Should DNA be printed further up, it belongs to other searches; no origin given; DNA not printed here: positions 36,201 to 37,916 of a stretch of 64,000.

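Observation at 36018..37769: Orphan HydG-type radical SAM maturase with TM1266-like small partner, with no hydA/hydE/hydF nearby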

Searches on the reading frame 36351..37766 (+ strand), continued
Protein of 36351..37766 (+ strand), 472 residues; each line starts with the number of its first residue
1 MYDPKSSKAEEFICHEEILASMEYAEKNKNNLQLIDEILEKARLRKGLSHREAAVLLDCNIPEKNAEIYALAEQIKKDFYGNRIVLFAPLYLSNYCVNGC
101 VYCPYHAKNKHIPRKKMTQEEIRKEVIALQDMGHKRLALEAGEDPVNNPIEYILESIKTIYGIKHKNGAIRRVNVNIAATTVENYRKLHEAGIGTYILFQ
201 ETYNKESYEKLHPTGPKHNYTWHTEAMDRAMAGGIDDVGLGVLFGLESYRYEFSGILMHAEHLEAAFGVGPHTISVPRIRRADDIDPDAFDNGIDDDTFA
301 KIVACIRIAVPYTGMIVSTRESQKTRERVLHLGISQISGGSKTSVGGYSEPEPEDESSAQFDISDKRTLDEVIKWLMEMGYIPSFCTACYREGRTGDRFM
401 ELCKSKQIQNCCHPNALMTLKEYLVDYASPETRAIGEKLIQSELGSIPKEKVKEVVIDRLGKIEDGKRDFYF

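Call 22: list_cluster_members(proteins=[window:36351-37766:+, window:36039-36293:+, window:29705-32032:+, window:17259-19091:+])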
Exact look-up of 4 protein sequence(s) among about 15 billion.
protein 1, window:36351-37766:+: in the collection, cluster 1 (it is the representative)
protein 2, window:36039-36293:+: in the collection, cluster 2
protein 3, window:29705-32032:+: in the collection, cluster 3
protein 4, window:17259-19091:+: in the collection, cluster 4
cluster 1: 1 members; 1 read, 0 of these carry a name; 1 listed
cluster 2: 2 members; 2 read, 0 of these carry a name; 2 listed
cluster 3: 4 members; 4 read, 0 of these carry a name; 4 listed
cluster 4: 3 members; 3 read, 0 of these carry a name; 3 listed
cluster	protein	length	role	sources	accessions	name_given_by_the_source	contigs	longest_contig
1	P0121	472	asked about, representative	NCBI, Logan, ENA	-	-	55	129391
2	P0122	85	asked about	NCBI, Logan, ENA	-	-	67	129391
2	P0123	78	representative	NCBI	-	-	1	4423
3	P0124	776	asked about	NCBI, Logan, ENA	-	-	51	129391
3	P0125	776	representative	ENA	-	-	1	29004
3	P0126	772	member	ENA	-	-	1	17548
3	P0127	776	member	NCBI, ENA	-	-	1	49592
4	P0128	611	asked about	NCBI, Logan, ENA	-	-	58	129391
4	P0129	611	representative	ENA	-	-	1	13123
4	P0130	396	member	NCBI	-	-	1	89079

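Call 24: search_solved_structures(query=window:36351-37766:+, show_alignments=2, max_evalue=1e-10)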
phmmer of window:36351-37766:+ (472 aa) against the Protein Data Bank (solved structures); distinct sequences matched with E-value up to 1e-10: 14.
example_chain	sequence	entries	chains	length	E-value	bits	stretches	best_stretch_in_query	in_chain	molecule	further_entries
4wcx_A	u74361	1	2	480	1.4e-171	574.5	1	3-472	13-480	Biotin and thiamin synthesis associated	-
4rtb_A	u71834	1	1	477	4e-108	365.2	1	27-428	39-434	HydG protein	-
7pd1_A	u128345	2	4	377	2.4e-55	191.3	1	67-385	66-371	Thiazole biosynthesis protein ThiH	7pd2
5fep_A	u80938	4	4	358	3.1e-17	65.6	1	37-220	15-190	[FeFe] hydrogenase maturase subunit HydE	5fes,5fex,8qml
3ciw_A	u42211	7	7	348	3.6e-17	65.4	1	37-220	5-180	FeFe-Hydrogenase maturase | [FeFe] hydrogenase maturase subunit HydE | Biotin synthetase, putative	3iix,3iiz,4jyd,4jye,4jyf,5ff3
8qmk_A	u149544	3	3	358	4e-17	65.2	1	37-220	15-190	[FeFe] hydrogenase maturase subunit HydE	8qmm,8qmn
7o1o_A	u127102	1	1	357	4e-17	65.2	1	37-220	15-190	[FeFe] hydrogenase maturase subunit HydE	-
5few_A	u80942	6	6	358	4.1e-17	65.2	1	37-220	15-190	[FeFe] hydrogenase maturase subunit HydE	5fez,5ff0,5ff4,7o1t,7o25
4jy8_A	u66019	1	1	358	4.1e-17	65.2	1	37-220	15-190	FEFE-HYDROGENASE MATURASE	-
3cix_A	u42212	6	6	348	4.8e-17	65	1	37-220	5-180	FeFe-Hydrogenase maturase | [FeFe] hydrogenase maturase subunit HydE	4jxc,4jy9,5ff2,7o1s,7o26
7o1p_A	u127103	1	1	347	5e-17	64.9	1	37-220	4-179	[FeFe] hydrogenase maturase subunit HydE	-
6htk_A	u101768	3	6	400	2.2e-16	62.8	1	66-370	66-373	3-methyl-2-indolic acid synthase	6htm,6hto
4r33_A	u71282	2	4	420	2.5e-16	62.6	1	66-370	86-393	NosL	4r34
3t7v_A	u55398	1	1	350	1.6e-15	59.9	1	48-212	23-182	methylornithine synthase PylB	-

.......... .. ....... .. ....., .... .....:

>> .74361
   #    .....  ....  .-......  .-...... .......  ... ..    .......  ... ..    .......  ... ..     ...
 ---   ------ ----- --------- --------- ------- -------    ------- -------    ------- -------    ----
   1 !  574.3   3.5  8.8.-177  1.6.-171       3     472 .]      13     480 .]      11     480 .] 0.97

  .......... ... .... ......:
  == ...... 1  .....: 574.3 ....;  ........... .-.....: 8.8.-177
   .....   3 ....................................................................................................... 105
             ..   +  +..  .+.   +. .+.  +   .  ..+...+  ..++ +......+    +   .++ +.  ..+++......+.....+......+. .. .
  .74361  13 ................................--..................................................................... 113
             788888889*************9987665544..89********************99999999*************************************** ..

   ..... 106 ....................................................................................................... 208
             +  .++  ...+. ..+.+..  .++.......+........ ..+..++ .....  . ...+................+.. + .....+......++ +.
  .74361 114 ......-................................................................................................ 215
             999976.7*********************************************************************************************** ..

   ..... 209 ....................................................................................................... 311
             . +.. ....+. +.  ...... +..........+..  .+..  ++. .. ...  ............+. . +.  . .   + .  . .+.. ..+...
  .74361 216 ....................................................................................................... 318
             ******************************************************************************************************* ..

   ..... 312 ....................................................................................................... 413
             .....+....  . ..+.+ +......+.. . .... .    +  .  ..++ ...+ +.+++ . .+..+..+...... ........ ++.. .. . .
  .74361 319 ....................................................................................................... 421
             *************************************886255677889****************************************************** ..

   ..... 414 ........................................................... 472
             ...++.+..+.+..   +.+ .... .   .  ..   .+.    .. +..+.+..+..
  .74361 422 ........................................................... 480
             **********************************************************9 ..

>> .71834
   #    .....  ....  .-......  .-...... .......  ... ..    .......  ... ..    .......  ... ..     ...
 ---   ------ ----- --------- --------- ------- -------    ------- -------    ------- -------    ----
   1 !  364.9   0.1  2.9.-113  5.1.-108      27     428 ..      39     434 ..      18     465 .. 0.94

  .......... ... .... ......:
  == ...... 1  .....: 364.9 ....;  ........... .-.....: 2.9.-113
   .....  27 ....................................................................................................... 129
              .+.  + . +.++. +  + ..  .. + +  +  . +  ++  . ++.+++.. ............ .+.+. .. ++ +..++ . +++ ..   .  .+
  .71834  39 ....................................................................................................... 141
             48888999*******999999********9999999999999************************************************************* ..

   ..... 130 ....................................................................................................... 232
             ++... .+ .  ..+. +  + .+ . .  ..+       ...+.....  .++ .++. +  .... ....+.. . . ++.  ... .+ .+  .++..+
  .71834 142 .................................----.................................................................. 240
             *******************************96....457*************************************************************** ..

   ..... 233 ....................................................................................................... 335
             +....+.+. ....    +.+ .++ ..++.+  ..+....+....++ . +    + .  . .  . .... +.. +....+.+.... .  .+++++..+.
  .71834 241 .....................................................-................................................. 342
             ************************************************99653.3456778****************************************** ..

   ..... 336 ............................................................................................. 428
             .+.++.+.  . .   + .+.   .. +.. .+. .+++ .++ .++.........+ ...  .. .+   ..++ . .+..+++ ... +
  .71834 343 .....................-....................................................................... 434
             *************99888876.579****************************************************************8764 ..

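Call 30: find_homologous_proteins(query=window:36351-37766:+, max_evalue=1e-50)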
Query window:36351-37766:+ (472 aa): 8000 proteins with E <= 1e-50 among 8000 candidates; the best 120 are listed.
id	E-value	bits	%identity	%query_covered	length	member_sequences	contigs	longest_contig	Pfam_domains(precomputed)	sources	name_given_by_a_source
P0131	0.0e+0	1276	-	-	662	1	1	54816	PF04055.28,PF06968.19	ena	-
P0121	0.0e+0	1087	100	100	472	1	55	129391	PF04055.28,PF06968.19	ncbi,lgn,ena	-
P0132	0.0e+0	1084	100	100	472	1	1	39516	PF04055.28,PF06968.19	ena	-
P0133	3.5e-297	1003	90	100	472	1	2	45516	PF04055.28,PF06968.19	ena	-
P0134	1.0e-296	1002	90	100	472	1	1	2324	PF04055.28,PF06968.19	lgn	-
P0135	7.4e-296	999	90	100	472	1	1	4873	PF04055.28,PF06968.19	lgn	-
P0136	7.8e-296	999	90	100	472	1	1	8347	PF04055.28,PF06968.19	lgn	-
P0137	1.0e-295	999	90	100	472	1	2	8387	PF04055.28,PF06968.19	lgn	-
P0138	1.2e-295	998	90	100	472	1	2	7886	PF04055.28,PF06968.19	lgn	-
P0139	1.6e-295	998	90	100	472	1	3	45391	PF04055.28,PF06968.19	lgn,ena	-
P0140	6.3e-295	996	90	100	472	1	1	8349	PF04055.28,PF06968.19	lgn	-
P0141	7.4e-295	996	90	100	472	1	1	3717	PF04055.28,PF06968.19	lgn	-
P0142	1.8e-294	995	90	100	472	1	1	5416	PF04055.28,PF06968.19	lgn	-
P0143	3.8e-294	993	90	100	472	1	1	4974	PF04055.28,PF06968.19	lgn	-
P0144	7.5e-294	992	90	100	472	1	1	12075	PF04055.28,PF06968.19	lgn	-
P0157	1.3e-283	959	87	100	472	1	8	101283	PF04055.28,PF06968.19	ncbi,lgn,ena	-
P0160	5.3e-283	957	88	100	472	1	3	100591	PF04055.28,PF06968.19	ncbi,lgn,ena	-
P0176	3.7e-281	951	86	100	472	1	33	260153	PF04055.28,PF06968.19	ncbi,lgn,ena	-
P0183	1.1e-280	949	86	100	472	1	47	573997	PF04055.28,PF06968.19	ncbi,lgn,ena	-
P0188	1.4e-280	949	86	100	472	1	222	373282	PF04055.28,PF06968.19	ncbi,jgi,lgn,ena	-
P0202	5.4e-280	947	86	100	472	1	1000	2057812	PF04055.28,PF06968.19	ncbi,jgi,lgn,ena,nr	ncbi:MAG: [FeFe] hydrogenase H-cluster radical SAM maturase HydG [Azospirillum sp. 51_20]|jgi:iron-o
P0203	6.4e-280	947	86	100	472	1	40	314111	PF04055.28,PF06968.19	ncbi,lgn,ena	-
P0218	1.5e-279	945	86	100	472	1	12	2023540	PF04055.28,PF06968.19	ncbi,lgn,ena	-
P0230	2.0e-279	945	86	100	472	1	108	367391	PF04055.28,PF06968.19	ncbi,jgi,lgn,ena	jgi:2-iminoacetate synthase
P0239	2.6e-279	945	86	100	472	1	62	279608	PF04055.28,PF06968.19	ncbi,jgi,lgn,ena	-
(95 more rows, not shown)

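Call 37: list_cluster_members(proteins=[P0202, P0188, P0230, P0183, P0239, P0203, P0176, P0218, P0157, P0160])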
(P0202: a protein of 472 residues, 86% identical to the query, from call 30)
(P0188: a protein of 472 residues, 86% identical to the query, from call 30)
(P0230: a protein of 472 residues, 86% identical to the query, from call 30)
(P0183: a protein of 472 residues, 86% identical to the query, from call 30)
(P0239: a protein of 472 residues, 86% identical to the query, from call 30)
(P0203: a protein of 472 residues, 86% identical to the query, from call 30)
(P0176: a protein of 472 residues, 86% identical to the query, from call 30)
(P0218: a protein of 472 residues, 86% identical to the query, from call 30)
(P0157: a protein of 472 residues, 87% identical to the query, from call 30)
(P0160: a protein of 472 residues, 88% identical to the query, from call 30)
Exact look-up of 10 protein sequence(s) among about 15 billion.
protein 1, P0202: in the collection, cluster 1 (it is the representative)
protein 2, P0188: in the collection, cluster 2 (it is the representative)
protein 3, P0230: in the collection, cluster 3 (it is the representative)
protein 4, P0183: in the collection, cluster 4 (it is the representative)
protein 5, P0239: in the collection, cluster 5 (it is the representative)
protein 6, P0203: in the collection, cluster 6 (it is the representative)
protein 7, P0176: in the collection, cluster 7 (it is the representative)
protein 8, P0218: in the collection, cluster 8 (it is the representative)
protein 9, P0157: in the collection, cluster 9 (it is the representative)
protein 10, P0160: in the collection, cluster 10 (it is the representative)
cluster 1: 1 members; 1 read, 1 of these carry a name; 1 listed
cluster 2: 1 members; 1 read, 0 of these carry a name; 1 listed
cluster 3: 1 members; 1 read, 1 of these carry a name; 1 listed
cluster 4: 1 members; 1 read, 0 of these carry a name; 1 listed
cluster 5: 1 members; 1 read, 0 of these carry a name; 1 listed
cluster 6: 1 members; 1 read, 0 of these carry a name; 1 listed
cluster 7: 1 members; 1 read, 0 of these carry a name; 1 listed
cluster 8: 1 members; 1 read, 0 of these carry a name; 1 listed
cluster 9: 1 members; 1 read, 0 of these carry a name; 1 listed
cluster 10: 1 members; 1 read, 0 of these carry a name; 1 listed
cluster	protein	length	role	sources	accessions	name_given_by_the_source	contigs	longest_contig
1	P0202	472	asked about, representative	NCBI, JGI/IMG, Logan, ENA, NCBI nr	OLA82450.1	MAG: [FeFe] hydrogenase H-cluster radical SAM maturase HydG [Azospirillum sp. 51_20] | iron-only hydrogenase maturation rSAM protein hydG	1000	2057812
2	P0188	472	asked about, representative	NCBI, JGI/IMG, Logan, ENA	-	-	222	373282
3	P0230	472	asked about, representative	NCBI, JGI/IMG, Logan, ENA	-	2-iminoacetate synthase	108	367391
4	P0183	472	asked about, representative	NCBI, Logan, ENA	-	-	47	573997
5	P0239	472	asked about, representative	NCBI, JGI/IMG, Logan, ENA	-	-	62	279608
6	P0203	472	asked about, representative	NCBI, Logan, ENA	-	-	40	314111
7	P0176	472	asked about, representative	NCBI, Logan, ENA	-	-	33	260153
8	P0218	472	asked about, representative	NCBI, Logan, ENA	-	-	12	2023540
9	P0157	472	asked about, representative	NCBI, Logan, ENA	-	-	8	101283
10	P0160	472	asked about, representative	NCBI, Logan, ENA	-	-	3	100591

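Call 49: find_homologous_proteins(query=L077:11715-12926:+, max_evalue=1e-30)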
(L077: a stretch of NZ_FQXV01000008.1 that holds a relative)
Query L077:11715-12926:+ (404 aa): 8000 proteins with E <= 1e-30 among 8000 candidates; the best 120 are listed.
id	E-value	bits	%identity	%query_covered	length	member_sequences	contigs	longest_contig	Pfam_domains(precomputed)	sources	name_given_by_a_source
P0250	3.0e-263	891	100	100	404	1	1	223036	PF18128.8,PF01926.30,PF00350.30,PF02421.25,PF00009.34,PF18133.8,PF03193.23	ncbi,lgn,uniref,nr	ncbi:[FeFe] hydrogenase H-cluster maturation GTPase HydF [Sporobacter termitidis DSM 10068]|uniref:[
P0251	2.1e-231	786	87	99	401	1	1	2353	PF18128.8,PF01926.30,PF00350.30,PF02421.25,PF00009.34,PF18133.8,PF03193.23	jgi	jgi:[FeFe] hydrogenase H-cluster maturation GTPase HydF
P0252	4.6e-230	782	87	99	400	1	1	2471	PF18128.8,PF01926.30,PF00350.30,PF02421.25,PF00009.34,PF18133.8,PF03193.23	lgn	-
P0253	1.2e-229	780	87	99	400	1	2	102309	PF18128.8,PF01926.30,PF00350.30,PF02421.25,PF00009.34,PF18133.8,PF03193.23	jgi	jgi:[FeFe] hydrogenase H-cluster maturation GTPase HydF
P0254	2.4e-229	779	86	99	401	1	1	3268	PF18128.8,PF01926.30,PF00350.30,PF02421.25,PF00009.34,PF18133.8,PF03193.23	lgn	-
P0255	1.8e-228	776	86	99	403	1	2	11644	PF18128.8,PF01926.30,PF00350.30,PF02421.25,PF00009.34,PF18133.8,PF03193.23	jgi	jgi:[FeFe] hydrogenase H-cluster maturation GTPase HydF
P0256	6.8e-228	774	85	99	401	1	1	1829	PF18128.8,PF01926.30,PF00350.30,PF02421.25,PF00009.34,PF18133.8,PF03193.23,PF16897.11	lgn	-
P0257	6.9e-227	771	85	99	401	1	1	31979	PF18128.8,PF01926.30,PF00350.30,PF02421.25,PF00009.34,PF18133.8,PF03193.23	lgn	-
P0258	2.9e-226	769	85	99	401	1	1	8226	PF18128.8,PF01926.30,PF00350.30,PF02421.25,PF00009.34,PF18133.8,PF03193.23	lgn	-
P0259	1.4e-225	767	84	100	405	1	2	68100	PF18128.8,PF01926.30,PF00350.30,PF02421.25,PF00009.34,PF18133.8,PF03193.23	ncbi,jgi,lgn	jgi:[FeFe] hydrogenase H-cluster maturation GTPase HydF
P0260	2.4e-225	766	84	99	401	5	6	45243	PF18128.8,PF01926.30,PF00350.30,PF02421.25,PF00009.34,PF18133.8,PF03193.23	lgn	-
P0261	8.2e-225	764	86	99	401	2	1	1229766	PF18128.8,PF01926.30,PF00350.30,PF02421.25,PF00009.34,PF18133.8,PF03193.23,PF04548.23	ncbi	ncbi:[FeFe] hydrogenase H-cluster maturation GTPase HydF [Oscillospiraceae bacterium WX1]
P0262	7.0e-223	758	84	99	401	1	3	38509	PF18128.8,PF01926.30,PF00350.30,PF02421.25,PF00009.34,PF18133.8,PF03193.23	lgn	-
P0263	2.5e-221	753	85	99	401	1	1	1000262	PF18128.8,PF01926.30,PF00350.30,PF02421.25,PF00009.34,PF18133.8,PF03193.23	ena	-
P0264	2.0e-218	743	82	99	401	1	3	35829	PF18128.8,PF01926.30,PF00350.30,PF02421.25,PF00009.34,PF18133.8,PF03193.23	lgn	-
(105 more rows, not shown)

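Call 59: find_encoding_contigs(protein=P0202, flank=10000, max_places=4)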
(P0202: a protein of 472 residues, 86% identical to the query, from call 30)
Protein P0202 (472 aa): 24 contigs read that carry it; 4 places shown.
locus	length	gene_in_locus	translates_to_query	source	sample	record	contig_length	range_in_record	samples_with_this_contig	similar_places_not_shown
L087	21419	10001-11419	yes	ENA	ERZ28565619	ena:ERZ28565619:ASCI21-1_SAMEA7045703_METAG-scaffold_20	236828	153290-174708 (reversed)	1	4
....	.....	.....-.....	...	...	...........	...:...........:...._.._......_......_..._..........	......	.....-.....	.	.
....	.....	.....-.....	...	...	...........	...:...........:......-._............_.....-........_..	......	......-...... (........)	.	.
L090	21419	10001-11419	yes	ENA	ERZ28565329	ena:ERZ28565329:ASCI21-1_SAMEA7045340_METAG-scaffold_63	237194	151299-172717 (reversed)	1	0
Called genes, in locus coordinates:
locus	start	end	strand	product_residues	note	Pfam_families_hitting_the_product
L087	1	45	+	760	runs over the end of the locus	PF02415:Chlam_PMP (faint), PF03797:Autotransporter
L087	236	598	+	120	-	-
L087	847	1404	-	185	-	-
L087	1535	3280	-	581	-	PF00916:Sulfate_transp, PF01740:STAS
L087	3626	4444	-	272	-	-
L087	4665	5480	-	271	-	-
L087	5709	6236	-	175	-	PF13420:Acetyltransf_4 (weak), PF00583:Acetyltransf_1, PF13673:Acetyltransf_10, PF13508:Acetyltransf_7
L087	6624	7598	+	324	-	PF03741:TerC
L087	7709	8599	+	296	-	-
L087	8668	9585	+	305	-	PF04402:SIMPL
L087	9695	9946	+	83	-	PF21699:TM1266-like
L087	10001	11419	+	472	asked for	PF04055:Radical_SAM, PF06968:BATS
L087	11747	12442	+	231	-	-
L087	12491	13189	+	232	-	-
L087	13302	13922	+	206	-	PF05724:TPMT (faint), PF03848:TehB, PF13489:Methyltransf_23, PF13847:Methyltransf_31 (weak), PF08241:Methyltransf_11, PF08242:Methyltransf_12, PF13649:Methyltransf_25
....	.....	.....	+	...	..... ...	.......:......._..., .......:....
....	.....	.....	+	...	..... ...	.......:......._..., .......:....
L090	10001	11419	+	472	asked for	PF04055:Radical_SAM, PF06968:BATS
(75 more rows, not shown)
